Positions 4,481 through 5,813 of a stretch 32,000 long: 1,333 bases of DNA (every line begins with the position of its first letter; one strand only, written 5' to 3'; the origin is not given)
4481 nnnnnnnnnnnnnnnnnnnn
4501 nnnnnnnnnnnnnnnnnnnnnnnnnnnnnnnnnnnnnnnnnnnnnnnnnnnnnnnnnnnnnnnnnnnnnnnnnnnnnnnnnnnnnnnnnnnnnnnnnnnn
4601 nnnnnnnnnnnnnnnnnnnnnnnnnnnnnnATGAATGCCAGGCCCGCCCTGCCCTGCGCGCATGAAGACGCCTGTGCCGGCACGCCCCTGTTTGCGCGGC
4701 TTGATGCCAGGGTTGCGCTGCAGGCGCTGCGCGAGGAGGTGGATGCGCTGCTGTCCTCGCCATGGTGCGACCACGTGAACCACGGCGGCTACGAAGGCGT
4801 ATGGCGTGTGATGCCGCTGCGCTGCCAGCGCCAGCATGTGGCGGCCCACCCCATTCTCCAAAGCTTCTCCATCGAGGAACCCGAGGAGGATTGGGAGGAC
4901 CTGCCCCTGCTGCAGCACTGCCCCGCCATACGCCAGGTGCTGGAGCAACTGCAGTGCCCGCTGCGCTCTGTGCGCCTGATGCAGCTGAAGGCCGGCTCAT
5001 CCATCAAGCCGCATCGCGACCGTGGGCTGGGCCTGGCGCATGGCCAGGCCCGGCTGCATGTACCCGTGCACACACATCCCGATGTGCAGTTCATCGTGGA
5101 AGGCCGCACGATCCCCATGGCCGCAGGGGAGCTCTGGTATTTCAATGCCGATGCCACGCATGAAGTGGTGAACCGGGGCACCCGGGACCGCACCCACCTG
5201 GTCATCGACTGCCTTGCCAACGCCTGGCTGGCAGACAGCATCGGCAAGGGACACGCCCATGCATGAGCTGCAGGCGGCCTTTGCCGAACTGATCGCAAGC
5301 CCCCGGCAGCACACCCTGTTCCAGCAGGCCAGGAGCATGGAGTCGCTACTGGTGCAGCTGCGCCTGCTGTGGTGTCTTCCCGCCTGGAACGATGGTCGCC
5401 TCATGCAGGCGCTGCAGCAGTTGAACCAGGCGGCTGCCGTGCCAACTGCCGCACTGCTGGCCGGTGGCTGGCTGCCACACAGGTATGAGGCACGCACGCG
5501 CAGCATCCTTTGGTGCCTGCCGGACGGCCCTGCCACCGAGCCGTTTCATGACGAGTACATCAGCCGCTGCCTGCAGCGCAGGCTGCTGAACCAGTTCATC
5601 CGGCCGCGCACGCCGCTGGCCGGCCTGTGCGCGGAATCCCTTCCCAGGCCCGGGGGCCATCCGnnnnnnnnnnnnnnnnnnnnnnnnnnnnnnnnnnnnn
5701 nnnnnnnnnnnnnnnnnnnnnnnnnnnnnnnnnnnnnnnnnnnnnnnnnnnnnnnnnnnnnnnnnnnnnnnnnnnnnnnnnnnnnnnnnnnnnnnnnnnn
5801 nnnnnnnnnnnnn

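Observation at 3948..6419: Orphan PAPS-generating hydroxylate-then-sulfate operon: APS kinase, Asp/Asn beta-hydroxylase-family cupin, sulfotransferase-like protein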

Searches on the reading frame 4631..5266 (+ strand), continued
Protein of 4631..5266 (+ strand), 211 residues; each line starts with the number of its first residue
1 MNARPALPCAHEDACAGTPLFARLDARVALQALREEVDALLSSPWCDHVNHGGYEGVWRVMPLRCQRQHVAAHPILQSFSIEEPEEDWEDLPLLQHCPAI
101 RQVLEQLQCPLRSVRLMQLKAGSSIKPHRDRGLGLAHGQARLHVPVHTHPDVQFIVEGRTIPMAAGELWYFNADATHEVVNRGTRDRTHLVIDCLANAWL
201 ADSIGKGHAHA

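Call 64: fold_search(model_id=the predicted structure, library=pdb)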
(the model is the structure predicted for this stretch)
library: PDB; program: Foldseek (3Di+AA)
matches with E <= 10: 1809; with E <= 0.001: 401
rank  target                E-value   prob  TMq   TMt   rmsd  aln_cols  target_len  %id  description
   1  4p7x                  1.9e-11  1.00  0.70  0.53   3.8       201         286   20  L-pipecolic acid-bound L-proline cis-4-hydroxylase (released 2014-09-17)
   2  4p7w                  2.2e-11  1.00  0.67  0.52   3.4       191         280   21  L-proline-bound L-proline cis-4-hydroxylase (released 2014-09-17)
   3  7v4f_A                2.1e-09  1.00  0.60  0.75   4.5       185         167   22  Unique non-heme hydroxylase in biosynthesis of nucleoside antibiotic pathway uncover mechanism of reaction (released 2022-02-23)
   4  1e5r_A                4.0e-09  1.00  0.60  0.50   3.6       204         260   18  Proline 3-hydroxylase (type II) -apo form (released 2001-07-26)
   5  7v4m                  6.0e-09  1.00  0.60  0.75   4.5       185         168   21  Unique non-heme hydroxylase in biosynthesis of nucleoside antibiotic pathway uncover mechanism of reaction (released 2022-02-23)
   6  7v4o_A                6.0e-09  1.00  0.59  0.69   4.6       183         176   21  Unique non-heme hydroxylase in biosynthesis of nucleoside antibiotic pathway uncover mechanism of reaction (released 2022-02-23)
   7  1e5r_B                6.4e-09  1.00  0.60  0.49   3.7       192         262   18  Proline 3-hydroxylase (type II) -apo form (released 2001-07-26)
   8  6yyu                  1.9e-08  1.00  0.56  0.29   5.9       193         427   13  Aspartyl/Asparaginyl beta-hydroxylase (AspH) oxygenase and TPR domains in complex with manganese and 2-oxoglutarate (released 2021-03-17)
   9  6yyy_A                2.2e-08  1.00  0.56  0.29   5.1       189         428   14  Aspartyl/Asparaginyl beta-hydroxylase (AspH) oxygenase and TPR domains in complex with manganese, 4,4-dimethyl-2-oxogl (released 2021-03-17)
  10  8re6_A                2.5e-08  1.00  0.57  0.30   5.0       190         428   14  Aspartyl/Asparaginyl beta-hydroxylase (AspH) R735Q variant in complex with Mn, 2-oxoglutarate and a Factor X derived p (released 2024-12-18)
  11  5apa                  2.8e-08  1.00  0.58  0.62   5.0       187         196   13  Crystal structure of human aspartate beta-hydroxylase isoform a (released 2015-09-23)
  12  6q9f_A                3.5e-08  1.00  0.56  0.29   4.5       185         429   14  Aspartyl/Asparaginyl beta-hydroxylase (AspH) H679A in complex with Mn, NOG and Factor X peptide fragment (39mer-4Ser) (released 2020-01-15)
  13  8re8_A                3.7e-08  1.00  0.56  0.29   5.1       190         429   14  Aspartyl/Asparaginyl beta-hydroxylase (AspH) R688Q variant in complex with Mn, (3R)-methyl-2-oxoglutarate and a Factor (released 2024-12-18)
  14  7v4p_A                3.9e-08  1.00  0.62  0.77   3.4       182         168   22  Unique non-heme hydroxylase in biosynthesis of nucleoside antibiotic pathway uncover mechanism of reaction (released 2022-02-23)
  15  7yb9_A                3.9e-08  1.00  0.56  0.29   5.1       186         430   14  Aspartyl/Asparaginyl beta-hydroxylase (AspH) oxygenase and TPR domains in complex with L-2-hydroxyglutarate and factor (released 2023-07-05)
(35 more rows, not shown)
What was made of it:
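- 4631..5266 (+): 2-oxoglutarate/Fe(II) oxygenase of the Asp_Arg_Hydrox cupin family, 211 aa (Hyd). Foldseek: L-proline cis-4-hydroxylase E 1.9e-11 with TMq 0.70; proline 3-hydroxylase; human AspH E 1.9e-8 (call 64).
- On Asp_Arg_Hydrox 2OG/Fe(II) oxygenases (PF05118): AspH is the next group (call 64).
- Closest known: L-proline cis-4-hydroxylase / proline 3-hydroxylase and human AspH. Same: Foldseek E 1.9e-11 (proline cis-4-hydroxylase) and 1.9e-8 (AspH) (call 64).
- The structural neighbours are amino-acid and protein hydroxylases (call 64).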

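Call 91: search_protein_families(library=padloc, proteins=[window:4631-5266:+], max_evalue=0.001)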
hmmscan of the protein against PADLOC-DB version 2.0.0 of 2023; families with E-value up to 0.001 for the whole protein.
window:4631-5266:+ (211 aa): 0 families

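Call 92: search_protein_families(library=phrogs, proteins=[window:4631-5266:+], max_evalue=0.001)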
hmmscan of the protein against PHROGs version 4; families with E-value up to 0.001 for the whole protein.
window:4631-5266:+ (211 aa): 1 family
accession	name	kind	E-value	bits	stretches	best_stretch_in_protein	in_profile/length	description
phrog_25472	-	unknown function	5.7e-05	23.7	1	95-194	116-212/234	-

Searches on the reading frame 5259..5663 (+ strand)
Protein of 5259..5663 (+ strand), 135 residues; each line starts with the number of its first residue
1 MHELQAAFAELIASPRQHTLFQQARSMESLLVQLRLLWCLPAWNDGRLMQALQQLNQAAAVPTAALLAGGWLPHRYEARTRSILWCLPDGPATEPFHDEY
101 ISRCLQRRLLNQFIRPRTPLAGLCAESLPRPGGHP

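Call 73: search_protein_families(library=pfam, proteins=[window:5259-5663:+], max_evalue=1)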
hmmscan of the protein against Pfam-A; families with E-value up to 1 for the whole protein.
window:5259-5663:+ (135 aa): 1 family
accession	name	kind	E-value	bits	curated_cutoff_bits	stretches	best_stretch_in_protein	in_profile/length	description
PF03071.21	GNT-I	-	0.12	11.6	25.4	1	20-116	208-296/434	GNT-I family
